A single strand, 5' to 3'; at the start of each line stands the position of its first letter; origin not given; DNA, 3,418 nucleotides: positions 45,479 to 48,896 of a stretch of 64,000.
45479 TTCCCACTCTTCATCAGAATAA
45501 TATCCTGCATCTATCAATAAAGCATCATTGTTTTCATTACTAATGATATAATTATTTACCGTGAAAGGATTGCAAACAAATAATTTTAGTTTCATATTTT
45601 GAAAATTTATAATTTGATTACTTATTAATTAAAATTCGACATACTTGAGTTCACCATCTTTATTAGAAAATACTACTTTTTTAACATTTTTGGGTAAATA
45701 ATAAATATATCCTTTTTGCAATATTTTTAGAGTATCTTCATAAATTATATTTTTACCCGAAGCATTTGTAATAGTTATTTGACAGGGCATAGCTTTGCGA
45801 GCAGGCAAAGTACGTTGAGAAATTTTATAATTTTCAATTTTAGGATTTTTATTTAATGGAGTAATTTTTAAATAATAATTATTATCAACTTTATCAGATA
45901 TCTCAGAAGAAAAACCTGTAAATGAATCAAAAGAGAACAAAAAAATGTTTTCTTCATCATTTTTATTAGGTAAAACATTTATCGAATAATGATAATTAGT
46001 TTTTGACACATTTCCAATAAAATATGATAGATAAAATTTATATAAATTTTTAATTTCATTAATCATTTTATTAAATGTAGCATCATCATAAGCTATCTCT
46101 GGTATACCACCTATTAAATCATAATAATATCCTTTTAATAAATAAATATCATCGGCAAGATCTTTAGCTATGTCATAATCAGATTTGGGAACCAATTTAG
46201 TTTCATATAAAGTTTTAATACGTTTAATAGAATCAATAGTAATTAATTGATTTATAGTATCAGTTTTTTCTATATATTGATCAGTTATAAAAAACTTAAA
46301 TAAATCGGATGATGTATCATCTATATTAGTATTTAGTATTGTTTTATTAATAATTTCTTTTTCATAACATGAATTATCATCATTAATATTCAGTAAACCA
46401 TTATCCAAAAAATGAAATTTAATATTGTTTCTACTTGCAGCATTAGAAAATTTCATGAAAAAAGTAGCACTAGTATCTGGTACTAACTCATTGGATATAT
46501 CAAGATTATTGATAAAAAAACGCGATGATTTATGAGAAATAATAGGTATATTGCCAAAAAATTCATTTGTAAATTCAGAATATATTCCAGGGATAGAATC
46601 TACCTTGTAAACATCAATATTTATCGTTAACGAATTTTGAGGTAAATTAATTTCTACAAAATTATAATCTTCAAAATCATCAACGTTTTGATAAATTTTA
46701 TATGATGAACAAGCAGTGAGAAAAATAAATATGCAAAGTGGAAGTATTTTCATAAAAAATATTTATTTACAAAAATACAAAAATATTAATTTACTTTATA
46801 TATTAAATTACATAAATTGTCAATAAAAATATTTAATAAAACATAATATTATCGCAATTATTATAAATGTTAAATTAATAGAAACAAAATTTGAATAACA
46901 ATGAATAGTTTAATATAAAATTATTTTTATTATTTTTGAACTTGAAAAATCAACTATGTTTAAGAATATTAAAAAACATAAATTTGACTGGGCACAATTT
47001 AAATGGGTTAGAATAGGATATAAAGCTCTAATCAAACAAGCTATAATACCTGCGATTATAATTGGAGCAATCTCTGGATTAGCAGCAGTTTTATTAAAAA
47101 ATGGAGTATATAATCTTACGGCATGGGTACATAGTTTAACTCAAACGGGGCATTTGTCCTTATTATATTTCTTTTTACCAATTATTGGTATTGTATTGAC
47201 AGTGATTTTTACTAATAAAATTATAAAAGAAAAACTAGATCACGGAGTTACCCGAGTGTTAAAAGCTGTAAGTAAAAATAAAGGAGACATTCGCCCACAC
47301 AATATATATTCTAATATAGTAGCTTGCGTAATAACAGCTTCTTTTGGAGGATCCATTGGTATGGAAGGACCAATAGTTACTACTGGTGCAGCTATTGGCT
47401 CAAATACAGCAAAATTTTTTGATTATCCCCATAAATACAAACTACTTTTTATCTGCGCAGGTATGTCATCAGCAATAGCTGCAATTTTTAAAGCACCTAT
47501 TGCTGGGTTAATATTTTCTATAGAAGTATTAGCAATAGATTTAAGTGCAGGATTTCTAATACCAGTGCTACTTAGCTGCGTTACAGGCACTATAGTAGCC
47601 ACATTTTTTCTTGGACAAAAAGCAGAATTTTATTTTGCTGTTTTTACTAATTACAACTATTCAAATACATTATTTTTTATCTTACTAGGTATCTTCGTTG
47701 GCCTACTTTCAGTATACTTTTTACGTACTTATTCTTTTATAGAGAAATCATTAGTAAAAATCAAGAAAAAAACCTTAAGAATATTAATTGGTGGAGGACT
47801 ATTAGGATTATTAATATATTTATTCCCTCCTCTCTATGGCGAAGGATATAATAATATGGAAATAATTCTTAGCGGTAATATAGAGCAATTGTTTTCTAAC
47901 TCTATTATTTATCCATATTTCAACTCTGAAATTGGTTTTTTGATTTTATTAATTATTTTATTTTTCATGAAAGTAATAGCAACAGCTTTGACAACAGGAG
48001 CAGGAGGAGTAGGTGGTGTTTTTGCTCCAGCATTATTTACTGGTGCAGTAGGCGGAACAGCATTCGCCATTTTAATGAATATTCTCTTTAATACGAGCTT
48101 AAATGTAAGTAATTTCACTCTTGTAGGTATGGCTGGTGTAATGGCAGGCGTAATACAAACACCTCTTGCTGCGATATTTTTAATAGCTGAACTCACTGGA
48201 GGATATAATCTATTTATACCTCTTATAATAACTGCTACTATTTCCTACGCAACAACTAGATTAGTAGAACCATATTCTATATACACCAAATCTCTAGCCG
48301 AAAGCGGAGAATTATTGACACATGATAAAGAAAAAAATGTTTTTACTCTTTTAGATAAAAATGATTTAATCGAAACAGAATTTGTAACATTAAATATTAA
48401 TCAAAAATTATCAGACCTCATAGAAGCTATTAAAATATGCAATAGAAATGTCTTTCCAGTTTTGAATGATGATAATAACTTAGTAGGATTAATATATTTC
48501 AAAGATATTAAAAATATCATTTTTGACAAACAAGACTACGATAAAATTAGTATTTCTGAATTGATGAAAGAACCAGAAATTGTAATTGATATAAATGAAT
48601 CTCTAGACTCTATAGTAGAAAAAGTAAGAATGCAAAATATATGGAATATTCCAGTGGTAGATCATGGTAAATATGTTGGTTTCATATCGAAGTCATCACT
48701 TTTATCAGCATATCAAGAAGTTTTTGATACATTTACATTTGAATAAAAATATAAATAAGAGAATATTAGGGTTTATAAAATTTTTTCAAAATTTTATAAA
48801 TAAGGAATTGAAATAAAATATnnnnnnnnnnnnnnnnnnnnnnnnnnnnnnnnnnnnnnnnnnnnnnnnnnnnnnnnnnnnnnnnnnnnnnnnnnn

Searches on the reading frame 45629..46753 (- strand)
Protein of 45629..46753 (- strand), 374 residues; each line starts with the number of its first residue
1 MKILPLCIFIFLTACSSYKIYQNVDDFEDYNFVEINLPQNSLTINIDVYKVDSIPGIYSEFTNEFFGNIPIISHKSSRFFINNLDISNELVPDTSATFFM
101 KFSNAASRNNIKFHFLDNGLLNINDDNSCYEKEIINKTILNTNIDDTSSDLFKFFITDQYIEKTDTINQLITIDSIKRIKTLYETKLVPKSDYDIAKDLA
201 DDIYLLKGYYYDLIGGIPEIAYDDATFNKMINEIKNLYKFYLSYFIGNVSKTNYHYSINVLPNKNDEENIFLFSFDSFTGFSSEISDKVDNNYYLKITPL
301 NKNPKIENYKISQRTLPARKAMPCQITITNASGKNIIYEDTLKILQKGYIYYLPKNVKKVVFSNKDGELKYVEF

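Call 37: search_protein_families(library=pfam, proteins=[window:45629-46753:-], max_evalue=0.00001)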
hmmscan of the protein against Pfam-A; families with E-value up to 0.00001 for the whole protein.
window:45629-46753:- (374 aa): 1 family
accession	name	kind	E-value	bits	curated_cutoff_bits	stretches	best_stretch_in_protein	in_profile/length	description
PF16115.10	DUF4831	-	6.5e-21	75.2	27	1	36-357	6-299/318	Domain of unknown function (DUF4831)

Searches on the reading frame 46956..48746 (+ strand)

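Call 37: search_protein_families(library=pfam, proteins=[window:46956-48746:+], max_evalue=0.00001)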
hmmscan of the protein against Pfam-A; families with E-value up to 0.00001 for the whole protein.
window:46956-48746:+ (596 aa): 2 families
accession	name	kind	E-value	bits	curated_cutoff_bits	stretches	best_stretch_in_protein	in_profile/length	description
PF00654.25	Voltage_CLC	-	4.2e-80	270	24.8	1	79-435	2-346/346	Voltage gated chloride channel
PF00571.33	CBS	-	4.2e-14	53.1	24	1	533-587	1-56/57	CBS domain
